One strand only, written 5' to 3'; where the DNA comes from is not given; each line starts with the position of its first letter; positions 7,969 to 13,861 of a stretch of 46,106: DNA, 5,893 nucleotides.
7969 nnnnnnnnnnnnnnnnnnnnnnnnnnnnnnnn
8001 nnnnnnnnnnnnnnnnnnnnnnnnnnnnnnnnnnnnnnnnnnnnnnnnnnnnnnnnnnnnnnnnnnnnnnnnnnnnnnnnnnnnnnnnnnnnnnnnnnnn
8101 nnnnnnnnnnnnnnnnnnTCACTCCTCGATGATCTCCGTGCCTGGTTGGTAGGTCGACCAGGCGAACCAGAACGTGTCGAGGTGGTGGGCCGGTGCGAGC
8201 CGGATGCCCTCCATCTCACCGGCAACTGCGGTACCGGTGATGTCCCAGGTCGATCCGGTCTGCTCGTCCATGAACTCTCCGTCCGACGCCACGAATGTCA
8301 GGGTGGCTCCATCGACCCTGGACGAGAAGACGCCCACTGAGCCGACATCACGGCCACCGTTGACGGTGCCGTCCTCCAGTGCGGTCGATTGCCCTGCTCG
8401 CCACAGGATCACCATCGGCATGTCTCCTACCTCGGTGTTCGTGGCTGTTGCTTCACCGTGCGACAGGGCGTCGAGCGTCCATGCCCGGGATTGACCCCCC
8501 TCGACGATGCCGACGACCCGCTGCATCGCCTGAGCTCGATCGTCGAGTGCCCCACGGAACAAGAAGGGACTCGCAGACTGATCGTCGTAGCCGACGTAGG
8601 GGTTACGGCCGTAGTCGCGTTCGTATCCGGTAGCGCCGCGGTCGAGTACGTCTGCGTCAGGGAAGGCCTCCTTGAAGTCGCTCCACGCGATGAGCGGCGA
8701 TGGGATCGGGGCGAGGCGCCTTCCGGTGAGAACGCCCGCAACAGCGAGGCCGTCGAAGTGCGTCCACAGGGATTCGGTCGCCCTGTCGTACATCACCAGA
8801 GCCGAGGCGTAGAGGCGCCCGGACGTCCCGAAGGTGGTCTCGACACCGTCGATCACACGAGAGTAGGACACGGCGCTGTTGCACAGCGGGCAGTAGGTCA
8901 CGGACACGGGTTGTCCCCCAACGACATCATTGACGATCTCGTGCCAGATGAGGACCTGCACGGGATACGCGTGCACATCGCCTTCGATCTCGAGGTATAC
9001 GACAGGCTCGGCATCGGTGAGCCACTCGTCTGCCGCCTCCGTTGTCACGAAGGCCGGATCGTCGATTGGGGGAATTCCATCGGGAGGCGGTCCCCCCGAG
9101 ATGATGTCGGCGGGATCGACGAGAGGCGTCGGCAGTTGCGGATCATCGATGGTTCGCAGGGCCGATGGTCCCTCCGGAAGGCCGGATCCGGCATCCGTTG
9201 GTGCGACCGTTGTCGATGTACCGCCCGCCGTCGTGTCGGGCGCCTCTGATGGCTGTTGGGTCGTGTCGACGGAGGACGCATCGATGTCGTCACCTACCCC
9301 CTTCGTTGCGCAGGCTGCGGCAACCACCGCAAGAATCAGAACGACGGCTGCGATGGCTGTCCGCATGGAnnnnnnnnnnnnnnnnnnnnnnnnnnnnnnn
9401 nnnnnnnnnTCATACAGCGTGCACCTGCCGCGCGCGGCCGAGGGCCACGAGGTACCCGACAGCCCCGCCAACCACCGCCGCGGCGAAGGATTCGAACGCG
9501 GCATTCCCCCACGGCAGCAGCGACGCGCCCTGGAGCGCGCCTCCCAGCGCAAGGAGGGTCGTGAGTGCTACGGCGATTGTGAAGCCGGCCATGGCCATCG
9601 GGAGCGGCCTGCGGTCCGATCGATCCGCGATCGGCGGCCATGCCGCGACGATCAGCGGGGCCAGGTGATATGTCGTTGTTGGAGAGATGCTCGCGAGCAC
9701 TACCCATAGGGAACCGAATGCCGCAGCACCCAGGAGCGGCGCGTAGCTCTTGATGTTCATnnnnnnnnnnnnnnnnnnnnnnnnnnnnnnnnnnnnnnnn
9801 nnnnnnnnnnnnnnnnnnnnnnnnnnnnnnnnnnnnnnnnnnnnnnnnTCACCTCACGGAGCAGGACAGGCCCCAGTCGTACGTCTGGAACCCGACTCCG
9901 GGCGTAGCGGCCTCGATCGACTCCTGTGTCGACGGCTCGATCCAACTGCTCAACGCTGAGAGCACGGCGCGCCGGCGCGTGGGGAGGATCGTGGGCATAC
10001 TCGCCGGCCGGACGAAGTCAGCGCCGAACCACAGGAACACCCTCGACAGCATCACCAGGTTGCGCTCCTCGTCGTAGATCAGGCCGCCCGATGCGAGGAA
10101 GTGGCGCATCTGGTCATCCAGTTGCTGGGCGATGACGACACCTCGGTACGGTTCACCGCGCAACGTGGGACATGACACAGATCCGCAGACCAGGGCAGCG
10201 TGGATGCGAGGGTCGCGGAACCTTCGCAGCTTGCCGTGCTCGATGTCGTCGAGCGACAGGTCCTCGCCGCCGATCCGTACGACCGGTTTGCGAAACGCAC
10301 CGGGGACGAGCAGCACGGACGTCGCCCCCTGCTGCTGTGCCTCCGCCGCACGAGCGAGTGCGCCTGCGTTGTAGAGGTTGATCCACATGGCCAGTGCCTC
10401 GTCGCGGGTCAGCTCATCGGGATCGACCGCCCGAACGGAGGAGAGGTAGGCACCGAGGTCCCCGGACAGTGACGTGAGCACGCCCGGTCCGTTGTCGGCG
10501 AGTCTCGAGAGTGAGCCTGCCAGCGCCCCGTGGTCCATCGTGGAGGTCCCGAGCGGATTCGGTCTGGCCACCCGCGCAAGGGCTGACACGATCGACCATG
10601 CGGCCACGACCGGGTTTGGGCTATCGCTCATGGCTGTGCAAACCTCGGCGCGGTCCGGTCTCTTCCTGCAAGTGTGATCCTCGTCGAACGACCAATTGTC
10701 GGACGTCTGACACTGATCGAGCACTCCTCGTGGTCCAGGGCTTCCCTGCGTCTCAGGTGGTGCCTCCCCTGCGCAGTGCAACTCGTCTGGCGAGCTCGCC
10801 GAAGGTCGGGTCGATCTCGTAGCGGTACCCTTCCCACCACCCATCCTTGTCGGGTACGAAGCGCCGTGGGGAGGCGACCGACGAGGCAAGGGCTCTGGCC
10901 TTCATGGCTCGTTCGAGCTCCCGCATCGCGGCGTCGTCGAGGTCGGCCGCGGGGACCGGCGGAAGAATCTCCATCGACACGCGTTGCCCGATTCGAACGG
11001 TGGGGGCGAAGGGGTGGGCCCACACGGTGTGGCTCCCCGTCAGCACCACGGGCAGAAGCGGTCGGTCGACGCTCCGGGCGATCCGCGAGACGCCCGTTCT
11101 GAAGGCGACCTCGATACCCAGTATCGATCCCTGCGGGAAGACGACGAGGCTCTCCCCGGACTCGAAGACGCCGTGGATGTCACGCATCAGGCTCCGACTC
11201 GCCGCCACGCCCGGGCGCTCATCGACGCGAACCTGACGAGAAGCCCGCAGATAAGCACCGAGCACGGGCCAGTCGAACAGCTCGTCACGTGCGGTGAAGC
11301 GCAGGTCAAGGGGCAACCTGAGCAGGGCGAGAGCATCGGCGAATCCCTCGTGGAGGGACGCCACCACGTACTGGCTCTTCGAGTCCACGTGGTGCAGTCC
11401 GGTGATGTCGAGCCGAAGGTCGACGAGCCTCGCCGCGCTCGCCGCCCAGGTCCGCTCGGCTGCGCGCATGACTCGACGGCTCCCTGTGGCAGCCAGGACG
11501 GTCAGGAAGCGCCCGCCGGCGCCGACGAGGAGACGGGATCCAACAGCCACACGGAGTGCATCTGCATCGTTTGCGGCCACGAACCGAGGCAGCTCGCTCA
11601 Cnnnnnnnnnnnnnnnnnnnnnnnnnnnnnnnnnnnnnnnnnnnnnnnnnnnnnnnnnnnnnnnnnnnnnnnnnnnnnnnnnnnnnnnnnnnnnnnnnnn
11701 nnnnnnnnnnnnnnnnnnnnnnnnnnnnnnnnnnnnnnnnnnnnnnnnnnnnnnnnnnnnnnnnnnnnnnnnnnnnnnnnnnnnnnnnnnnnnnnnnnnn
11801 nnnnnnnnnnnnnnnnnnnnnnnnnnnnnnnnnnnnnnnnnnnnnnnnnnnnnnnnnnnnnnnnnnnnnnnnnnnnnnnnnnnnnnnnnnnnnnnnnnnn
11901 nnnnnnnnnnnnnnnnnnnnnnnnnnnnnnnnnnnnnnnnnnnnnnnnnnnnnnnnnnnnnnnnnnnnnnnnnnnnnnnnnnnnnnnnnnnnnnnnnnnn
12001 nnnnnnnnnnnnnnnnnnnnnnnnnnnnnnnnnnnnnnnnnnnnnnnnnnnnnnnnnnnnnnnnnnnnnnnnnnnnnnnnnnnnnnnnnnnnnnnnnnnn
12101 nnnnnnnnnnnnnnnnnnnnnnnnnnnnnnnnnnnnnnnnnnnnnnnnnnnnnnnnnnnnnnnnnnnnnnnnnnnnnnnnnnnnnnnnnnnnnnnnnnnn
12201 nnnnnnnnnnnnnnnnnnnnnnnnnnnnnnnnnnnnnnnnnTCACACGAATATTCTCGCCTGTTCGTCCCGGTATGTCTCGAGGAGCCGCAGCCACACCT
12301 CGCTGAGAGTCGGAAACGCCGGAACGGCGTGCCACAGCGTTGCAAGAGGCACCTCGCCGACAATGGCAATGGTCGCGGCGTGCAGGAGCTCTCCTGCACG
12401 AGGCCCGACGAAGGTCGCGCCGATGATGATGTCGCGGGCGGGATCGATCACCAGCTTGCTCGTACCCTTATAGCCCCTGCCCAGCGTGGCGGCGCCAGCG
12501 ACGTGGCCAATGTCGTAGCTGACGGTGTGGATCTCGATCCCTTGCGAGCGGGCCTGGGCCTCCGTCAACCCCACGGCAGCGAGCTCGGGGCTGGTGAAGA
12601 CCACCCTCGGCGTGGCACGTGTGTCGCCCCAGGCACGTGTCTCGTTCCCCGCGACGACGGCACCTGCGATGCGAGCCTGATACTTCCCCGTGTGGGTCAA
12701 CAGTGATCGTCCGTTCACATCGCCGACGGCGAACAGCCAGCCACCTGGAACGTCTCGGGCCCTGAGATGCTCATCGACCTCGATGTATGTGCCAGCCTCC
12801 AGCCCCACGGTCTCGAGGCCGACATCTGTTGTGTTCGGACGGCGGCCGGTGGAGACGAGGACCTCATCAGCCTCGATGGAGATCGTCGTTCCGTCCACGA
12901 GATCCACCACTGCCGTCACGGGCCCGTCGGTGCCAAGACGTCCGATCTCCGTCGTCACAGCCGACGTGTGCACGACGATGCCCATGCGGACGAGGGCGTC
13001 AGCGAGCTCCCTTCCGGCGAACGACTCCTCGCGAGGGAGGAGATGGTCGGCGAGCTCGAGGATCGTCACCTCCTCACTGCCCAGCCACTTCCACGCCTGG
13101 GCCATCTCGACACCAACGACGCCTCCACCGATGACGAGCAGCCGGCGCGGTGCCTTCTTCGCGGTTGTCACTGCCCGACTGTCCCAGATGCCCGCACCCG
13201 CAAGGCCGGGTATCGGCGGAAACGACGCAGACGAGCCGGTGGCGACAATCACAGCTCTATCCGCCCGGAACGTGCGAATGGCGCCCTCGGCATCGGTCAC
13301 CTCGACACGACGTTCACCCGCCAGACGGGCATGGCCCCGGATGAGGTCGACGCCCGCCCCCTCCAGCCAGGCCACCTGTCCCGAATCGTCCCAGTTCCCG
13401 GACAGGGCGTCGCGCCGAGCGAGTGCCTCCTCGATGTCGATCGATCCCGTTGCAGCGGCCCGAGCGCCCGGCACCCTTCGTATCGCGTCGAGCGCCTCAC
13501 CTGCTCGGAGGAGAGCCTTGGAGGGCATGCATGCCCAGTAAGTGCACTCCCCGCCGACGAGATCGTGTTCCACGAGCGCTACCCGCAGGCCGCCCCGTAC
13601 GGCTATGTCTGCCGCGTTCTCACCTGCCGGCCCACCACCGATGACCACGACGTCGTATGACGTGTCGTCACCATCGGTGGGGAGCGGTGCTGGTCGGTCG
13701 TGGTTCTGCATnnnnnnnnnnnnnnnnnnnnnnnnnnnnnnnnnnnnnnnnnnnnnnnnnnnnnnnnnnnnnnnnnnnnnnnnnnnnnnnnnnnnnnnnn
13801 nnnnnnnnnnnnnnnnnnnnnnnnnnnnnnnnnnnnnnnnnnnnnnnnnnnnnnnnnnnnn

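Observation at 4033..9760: Uncharacterised envelope module: tandem Cys-free Met-rich membrane paralogs among TlpA, CcdA and a CPLC lipoprotein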

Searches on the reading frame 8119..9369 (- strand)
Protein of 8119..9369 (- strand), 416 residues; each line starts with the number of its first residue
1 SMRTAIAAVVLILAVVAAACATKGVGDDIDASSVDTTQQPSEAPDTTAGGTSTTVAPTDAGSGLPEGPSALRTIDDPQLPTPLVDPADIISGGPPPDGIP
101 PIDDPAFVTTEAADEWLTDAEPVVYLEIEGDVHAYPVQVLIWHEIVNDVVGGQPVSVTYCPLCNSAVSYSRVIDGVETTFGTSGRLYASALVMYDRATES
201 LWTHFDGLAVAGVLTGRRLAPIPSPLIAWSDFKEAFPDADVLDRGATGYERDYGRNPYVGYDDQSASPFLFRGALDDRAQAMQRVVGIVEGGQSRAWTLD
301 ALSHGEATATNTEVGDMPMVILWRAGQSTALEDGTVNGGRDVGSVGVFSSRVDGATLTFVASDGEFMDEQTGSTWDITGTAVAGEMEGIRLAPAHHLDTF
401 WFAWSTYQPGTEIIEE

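Call 3: search_protein_families(library=pfam, proteins=[window:8119-9369:-], max_evalue=0.1)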
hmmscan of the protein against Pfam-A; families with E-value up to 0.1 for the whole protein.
window:8119-9369:- (416 aa): 1 family
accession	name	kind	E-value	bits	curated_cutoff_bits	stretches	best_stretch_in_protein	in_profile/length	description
PF11376.13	DUF3179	-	2.3e-98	329.7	27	1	97-411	2-292/292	Protein of unknown function (DUF3179)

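Call 4: search_protein_families(library=ncbifam, proteins=[window:8119-9369:-], max_evalue=0.1)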
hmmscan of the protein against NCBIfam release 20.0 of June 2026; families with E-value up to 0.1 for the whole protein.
window:8119-9369:- (416 aa): 1 family
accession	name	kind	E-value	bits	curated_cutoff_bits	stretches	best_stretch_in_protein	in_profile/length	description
NF007487.1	PRK10081.1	equivalog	0.011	15.4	94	1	5-30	5-33/48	lipoprotein toxin entericidin B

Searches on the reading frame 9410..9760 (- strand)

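Call 3: search_protein_families(library=pfam, proteins=[window:9410-9760:-], max_evalue=0.1)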
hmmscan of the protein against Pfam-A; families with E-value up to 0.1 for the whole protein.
window:9410-9760:- (116 aa): 0 families

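Call 4: search_protein_families(library=ncbifam, proteins=[window:9410-9760:-], max_evalue=0.1)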
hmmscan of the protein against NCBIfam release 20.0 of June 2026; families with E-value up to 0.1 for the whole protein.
window:9410-9760:- (116 aa): 1 family
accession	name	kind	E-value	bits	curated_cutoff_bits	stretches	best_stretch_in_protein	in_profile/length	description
NF041250.1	VI_TagQ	equivalog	0.064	12.5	300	1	62-105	64-107/301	type VI secretion system-associated lipoprotein TagQ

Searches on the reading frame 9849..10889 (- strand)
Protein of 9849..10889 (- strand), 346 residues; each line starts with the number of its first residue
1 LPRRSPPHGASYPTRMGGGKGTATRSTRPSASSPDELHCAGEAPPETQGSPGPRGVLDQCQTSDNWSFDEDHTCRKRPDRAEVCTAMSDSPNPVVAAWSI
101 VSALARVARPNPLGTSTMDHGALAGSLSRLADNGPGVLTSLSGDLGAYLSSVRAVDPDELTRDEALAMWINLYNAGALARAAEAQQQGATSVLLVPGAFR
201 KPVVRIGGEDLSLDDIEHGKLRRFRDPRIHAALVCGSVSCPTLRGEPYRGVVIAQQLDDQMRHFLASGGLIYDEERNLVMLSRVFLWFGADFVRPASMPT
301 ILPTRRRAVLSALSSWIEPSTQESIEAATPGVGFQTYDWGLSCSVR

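Call 3: search_protein_families(library=pfam, proteins=[window:9849-10889:-], max_evalue=0.1)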
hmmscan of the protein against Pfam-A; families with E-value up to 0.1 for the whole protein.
window:9849-10889:- (346 aa): 2 families
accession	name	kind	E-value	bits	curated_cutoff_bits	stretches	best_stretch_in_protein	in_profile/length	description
PF04784.19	DUF547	-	9.9e-24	84.2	27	1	158-265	2-125/125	Protein of unknown function, DUF547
PF20661.2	SutA-RBD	-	0.0051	16.6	29.3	1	255-269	8-22/35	SutA RNAP-binding domain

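Call 4: search_protein_families(library=ncbifam, proteins=[window:9849-10889:-], max_evalue=0.1)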
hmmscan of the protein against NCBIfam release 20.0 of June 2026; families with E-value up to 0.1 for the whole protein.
window:9849-10889:- (346 aa): 0 families

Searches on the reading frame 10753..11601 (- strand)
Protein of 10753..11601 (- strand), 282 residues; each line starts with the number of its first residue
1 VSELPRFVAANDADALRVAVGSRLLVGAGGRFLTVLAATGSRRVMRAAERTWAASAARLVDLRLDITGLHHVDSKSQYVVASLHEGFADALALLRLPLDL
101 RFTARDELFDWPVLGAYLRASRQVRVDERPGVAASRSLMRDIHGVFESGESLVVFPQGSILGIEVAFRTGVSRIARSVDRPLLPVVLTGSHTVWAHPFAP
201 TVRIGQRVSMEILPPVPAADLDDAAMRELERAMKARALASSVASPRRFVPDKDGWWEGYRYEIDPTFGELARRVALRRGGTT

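Call 78: search_protein_families(library=pfam, proteins=[window:10753-11601:-], max_evalue=0.001)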
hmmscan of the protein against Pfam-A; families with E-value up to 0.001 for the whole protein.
window:10753-11601:- (282 aa): 1 family
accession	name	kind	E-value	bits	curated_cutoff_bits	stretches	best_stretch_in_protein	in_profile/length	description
PF01553.26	Acyltransferase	-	1.4e-12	48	23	1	64-187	2-131/132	Acyltransferase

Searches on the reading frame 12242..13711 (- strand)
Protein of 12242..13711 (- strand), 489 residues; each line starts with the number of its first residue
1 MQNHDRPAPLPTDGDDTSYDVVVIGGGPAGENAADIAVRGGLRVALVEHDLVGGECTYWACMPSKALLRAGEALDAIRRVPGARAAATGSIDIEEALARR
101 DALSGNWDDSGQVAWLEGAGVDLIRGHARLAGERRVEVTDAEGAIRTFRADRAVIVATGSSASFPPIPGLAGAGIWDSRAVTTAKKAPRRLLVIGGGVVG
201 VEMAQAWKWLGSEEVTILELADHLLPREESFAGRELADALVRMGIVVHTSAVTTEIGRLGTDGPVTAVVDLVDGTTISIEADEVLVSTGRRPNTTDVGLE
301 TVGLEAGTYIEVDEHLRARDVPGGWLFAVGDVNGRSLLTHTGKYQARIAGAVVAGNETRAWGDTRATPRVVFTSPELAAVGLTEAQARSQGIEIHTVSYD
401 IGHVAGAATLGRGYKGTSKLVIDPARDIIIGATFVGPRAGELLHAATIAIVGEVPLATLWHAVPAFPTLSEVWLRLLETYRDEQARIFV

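Call 3: search_protein_families(library=pfam, proteins=[window:12242-13711:-], max_evalue=0.1)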
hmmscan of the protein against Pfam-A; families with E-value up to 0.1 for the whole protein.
window:12242-13711:- (489 aa): 14 families
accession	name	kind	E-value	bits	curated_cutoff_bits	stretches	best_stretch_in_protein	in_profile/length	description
PF07992.20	Pyr_redox_2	-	4.8e-53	180.9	26.1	1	19-344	1-289/291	Pyridine nucleotide-disulphide oxidoreductase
PF02852.28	Pyr_redox_dim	-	5.7e-24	84.9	25.3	1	367-473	1-106/110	Pyridine nucleotide-disulphide oxidoreductase, dimerisation domain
PF00070.33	Pyr_redox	-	9.7e-16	58.5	22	1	190-267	1-76/82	Pyridine nucleotide-disulphide oxidoreductase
PF01134.28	GIDA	-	7.9e-07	28.9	22.1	1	20-90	1-69/391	Glucose inhibited division protein A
PF12831.13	FAD_oxidored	-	2.9e-06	27.3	27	1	20-64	1-46/416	FAD dependent oxidoreductase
PF01262.27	AlaDh_PNT_C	-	2e-05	24.6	23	2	187-235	27-74/214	Alanine dehydrogenase/PNT, C-terminal domain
PF13738.12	Pyr_redox_3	-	2e-05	24.4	30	1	152-323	126-300/305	Pyridine nucleotide-disulphide oxidoreductase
PF13434.12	Lys_Orn_oxgnase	-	0.0002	21.1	21.3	1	135-235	133-236/339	L-lysine 6-monooxygenase/L-ornithine 5-monooxygenase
PF03486.20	HI0933_like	-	0.0009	19.2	50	1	20-50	2-32/244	HI0933-like protein Rossmann domain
PF01946.23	Thi4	-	0.0019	17.9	26.2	1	19-57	18-57/235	Thi4 family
PF13450.12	NAD_binding_8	-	0.0046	17.7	21.9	0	23-59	1-38/68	NAD(P)-binding Rossmann-like domain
PF05834.18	Lycopene_cycl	-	0.038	13.5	23.4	1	20-62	1-47/380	Lycopene cyclase protein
PF01266.30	DAO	-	0.059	13.3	27.9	1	20-59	1-41/353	FAD dependent oxidoreductase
PF01494.25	FAD_binding_3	-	0.075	12.7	22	1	19-49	2-32/349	FAD binding domain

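Call 4: search_protein_families(library=ncbifam, proteins=[window:12242-13711:-], max_evalue=0.1)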
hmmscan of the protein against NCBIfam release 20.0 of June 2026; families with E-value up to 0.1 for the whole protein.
window:12242-13711:- (489 aa): 99 families (the best 25 are shown)
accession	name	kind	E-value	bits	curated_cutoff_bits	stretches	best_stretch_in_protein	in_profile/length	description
TIGR01350.1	lipoamide_DH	equivalog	1.5e-95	320.7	408.8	1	18-480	1-454/461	dihydrolipoyl dehydrogenase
TIGR02053.1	MerA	equivalog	4.5e-88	296.3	454.45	1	19-472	1-445/465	mercury(II) reductase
NF004991.0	PRK06370.1-3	subfamily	3.2e-87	293.2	620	1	16-483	33-490/509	FAD-containing oxidoreductase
NF004992.0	PRK06370.1-4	equivalog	2.5e-71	240.5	629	1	17-479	3-454/459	FAD-containing oxidoreductase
NF004943.0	PRK06292.2-1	equivalog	1.5e-67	228.3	432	1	17-472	2-447/456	dihydrolipoyl dehydrogenase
NF010311.1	PRK13748.1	subfamily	5.2e-65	220.3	600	1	14-459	93-527/560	mercury(II) reductase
NF003585.0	PRK05249.1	equivalog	3.5e-63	213.8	465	1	17-472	5-449/464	Si-specific NAD(P)(+) transhydrogenase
NF005883.0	PRK07845.1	equivalog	2.4e-62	211.4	479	1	20-471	4-450/466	NAD(P)H-quinone dehydrogenase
NF004946.0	PRK06292.2-4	subfamily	2.8e-62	211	634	1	18-474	3-464/487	dihydrolipoyl dehydrogenase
NF005572.0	PRK07251.1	equivalog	4.6e-62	210.1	537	1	18-471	3-430/438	FAD-containing oxidoreductase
NF004947.0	PRK06292.2-5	equivalog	4.3e-61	207.2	592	1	17-477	2-455/474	dihydrolipoyl dehydrogenase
NF041853.1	hythiocyan_redase_MerA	equivalog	9.7e-60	202.6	650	1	18-476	3-437/440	hypothiocyanous acid reductase MerA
NF004776.0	PRK06116.1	equivalog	3.9e-57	194.3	480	1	17-471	3-444/450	glutathione-disulfide reductase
NF040477.1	chlor_oxi_RclA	equivalog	1.5e-56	192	740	1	18-473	3-433/441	reactive chlorine resistance oxidoreductase RclA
NF004990.0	PRK06370.1-1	equivalog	3.5e-56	190.8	842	1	18-480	4-455/459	FAD-containing oxidoreductase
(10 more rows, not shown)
